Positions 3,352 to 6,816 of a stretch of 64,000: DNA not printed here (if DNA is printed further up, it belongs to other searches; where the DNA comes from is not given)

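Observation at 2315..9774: RND efflux operon carries a fourth, translationally coupled lipoprotein between the pump and the TolC-like channel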

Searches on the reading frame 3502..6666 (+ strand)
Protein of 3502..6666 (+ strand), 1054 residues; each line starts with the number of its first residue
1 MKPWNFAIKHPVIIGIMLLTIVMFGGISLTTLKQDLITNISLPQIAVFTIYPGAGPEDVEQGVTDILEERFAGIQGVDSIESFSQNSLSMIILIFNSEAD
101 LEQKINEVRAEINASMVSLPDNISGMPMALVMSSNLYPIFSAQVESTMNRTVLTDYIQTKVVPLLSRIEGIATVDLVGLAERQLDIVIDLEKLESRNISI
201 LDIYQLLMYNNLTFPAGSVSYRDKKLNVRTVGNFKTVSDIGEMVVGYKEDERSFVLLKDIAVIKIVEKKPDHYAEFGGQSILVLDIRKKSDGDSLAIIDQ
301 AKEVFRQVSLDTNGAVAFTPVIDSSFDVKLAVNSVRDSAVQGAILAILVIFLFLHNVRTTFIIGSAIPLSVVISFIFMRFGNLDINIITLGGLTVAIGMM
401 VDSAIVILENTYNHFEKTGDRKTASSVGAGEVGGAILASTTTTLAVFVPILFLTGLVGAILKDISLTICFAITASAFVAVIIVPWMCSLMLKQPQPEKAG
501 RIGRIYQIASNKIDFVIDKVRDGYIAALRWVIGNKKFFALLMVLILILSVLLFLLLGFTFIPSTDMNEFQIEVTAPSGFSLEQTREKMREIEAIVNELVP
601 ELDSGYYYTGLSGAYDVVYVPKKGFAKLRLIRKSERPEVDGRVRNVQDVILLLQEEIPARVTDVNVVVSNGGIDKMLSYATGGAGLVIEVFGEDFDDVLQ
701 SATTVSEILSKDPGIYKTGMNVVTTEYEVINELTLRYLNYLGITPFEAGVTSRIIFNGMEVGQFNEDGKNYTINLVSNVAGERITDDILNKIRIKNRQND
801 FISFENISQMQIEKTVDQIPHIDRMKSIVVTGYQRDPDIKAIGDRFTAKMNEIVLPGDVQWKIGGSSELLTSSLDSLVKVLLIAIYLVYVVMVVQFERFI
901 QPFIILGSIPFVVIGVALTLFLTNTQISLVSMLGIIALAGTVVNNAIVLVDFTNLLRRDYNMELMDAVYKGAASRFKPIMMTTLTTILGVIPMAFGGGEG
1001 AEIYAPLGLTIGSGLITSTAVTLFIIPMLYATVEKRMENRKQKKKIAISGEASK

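Call 8: search_protein_families(library=pfam, proteins=[window:3502-6666:+], max_evalue=0.01)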
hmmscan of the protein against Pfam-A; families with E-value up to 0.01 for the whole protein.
window:3502-6666:+ (1054 aa): 1 family
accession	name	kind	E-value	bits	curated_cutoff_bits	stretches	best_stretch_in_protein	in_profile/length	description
PF00873.25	ACR_tran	-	2e-211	704.9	28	1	5-1033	3-1020/1021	AcrB/AcrD/AcrF family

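Call 9: search_protein_families(library=ncbifam, proteins=[window:3502-6666:+], max_evalue=0.01)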
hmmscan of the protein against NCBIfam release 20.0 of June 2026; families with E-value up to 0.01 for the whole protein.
window:3502-6666:+ (1054 aa): 15 families
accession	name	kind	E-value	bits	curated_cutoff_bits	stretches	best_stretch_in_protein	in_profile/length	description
NF033617.1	RND_permease_2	subfamily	2.5e-174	581.9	1250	1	6-1034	3-1008/1009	multidrug efflux RND transporter permease subunit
NF000282.2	RND_permease_1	subfamily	3.7e-130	435.7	1250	1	5-1034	2-1028/1029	multidrug efflux RND transporter permease subunit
TIGR00915.1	2A0602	subfamily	3.2e-120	402.8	940.35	1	5-1047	3-1042/1050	efflux RND transporter permease subunit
NF007905.0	PRK10614.1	equivalog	7.7e-115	384.7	1774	1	1-1045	1-1020/1025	multidrug efflux RND transporter permease subunit MdtC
NF007798.0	PRK10503.1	equivalog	5.8e-114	381.7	1584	1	7-1044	16-1033/1040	MdtB/MuxB family multidrug efflux RND transporter permease subunit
TIGR00914.1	2A0601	subfamily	8.8e-112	374.7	701.45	1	6-1044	8-1046/1051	CusA/CzcA family heavy metal efflux RND transporter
NF007133.0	PRK09579.1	equivalog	1e-93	314.6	1763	1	7-1043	7-1012/1017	multidrug efflux RND transporter permease subunit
NF007842.1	PRK10555.1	equivalog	4.5e-78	263.2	1854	1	5-1041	3-1034/1036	multidrug efflux RND transporter permease AcrD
NF007131.0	PRK09577.1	equivalog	6.7e-75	252.5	1768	1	6-1047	4-1036/1045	multidrug efflux RND transporter permease subunit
NF011706.2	PRK15127.1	equivalog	1.9e-74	251.2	2150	1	5-1041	3-1037/1049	multidrug efflux RND transporter permease subunit AcrB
NF000037.1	RND_perm_OqxB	exception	6.9e-58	196.3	2200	2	5-594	5-605/1050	multidrug efflux RND transporter permease subunit OqxB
TIGR00916.1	2A0604s01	subfamily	1e-10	41.6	148.6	2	338-480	89-231/231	SecD/SecF family protein translocase subunit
NF009540.0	PRK12911.1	equivalog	1e-05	23.1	1878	1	302-490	873-1061/1403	bifunctional preprotein translocase subunit SecD/SecF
TIGR01129.1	secD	equivalog_domain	0.0003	20.1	244.4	1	329-485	241-395/397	protein translocase subunit SecD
NF007830.1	PRK10540.1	equivalog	0.009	15.9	98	0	419-443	30-56/72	osmotically-inducible lipoprotein OsmB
